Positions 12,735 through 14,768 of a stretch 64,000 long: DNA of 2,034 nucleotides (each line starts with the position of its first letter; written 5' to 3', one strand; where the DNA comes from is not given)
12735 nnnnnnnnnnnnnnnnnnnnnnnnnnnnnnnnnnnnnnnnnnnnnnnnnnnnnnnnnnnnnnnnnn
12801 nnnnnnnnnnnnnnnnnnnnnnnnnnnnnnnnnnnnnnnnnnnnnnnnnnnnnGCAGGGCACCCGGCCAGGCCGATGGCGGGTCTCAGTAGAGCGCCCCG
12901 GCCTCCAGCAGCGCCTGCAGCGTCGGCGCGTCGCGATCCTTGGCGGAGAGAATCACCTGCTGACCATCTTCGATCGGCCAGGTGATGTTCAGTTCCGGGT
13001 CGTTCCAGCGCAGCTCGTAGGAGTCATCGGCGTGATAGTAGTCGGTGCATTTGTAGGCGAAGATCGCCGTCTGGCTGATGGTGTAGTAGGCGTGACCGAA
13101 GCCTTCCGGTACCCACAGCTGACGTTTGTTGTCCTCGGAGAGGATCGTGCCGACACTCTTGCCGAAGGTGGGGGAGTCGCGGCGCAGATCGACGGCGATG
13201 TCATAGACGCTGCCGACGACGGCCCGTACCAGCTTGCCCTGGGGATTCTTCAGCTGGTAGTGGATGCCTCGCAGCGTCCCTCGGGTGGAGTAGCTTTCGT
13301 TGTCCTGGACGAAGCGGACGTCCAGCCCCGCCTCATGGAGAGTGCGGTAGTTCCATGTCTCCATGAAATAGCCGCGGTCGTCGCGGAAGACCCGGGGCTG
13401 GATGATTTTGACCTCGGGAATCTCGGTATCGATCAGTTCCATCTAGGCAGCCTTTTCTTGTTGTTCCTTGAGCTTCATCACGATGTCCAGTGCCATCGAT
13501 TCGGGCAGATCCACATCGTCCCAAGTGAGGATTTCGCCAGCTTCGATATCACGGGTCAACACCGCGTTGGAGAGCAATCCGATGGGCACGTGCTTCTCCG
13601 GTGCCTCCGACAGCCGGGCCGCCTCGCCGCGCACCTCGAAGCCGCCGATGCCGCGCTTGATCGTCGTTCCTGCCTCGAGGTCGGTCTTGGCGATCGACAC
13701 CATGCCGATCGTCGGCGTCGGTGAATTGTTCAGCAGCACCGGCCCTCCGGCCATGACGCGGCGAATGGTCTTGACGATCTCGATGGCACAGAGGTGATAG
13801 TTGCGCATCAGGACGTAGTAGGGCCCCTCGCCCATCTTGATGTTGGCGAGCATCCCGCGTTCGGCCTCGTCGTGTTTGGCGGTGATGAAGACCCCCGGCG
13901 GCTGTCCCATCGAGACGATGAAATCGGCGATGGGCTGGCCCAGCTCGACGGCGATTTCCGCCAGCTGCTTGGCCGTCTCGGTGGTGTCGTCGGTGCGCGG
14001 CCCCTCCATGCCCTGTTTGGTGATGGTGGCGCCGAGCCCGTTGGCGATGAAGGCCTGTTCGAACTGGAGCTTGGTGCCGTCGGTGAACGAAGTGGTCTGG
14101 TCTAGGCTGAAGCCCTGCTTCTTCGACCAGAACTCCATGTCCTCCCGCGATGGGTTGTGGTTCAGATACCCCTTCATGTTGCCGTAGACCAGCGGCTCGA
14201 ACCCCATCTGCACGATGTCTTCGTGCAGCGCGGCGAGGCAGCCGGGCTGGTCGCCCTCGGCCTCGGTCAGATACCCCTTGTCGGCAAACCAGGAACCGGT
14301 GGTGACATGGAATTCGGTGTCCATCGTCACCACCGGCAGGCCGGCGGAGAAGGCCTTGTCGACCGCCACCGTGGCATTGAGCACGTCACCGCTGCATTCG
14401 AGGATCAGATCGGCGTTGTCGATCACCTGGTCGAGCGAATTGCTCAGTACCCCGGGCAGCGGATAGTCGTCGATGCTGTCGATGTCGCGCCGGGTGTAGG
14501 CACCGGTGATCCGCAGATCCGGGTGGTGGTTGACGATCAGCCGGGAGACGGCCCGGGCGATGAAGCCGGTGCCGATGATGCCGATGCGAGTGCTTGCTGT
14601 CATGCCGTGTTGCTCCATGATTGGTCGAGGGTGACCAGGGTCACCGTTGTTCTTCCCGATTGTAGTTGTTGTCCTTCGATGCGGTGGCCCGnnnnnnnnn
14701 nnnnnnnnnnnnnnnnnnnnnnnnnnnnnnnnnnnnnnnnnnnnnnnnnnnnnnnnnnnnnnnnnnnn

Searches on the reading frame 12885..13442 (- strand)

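Call 74: search_protein_families(library=pfam, proteins=[window:12885-13442:-], max_evalue=0.00001)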
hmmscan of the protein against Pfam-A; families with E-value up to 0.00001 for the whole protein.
window:12885-13442:- (185 aa): 1 family
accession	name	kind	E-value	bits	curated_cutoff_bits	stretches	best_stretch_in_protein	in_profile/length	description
PF00908.23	dTDP_sugar_isom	-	2.2e-68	229.7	27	1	6-176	2-167/168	dTDP-4-dehydrorhamnose 3,5-epimerase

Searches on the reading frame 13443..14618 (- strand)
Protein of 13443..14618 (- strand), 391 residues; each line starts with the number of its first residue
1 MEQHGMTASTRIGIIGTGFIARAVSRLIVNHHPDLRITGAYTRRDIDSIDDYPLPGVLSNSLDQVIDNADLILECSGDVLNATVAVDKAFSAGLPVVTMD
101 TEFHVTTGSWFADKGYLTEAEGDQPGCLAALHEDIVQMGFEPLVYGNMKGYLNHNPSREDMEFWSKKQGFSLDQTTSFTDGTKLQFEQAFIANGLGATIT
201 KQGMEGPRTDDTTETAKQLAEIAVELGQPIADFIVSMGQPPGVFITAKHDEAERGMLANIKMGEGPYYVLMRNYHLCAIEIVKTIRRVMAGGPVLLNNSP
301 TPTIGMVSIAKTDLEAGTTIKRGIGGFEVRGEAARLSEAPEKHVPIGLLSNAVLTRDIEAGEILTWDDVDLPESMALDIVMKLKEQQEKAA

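Call 74: search_protein_families(library=pfam, proteins=[window:13443-14618:-], max_evalue=0.00001)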
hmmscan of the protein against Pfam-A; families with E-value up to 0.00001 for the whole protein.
window:13443-14618:- (391 aa): 2 families
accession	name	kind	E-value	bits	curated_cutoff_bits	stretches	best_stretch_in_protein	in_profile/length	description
PF21135.2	DRL_cat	-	3.3e-36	125.2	27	1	122-281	1-164/164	Oxidoreductase DRL, catalytic domain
PF08666.17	SAF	-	1.9e-07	32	21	1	309-369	5-62/63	SAF domain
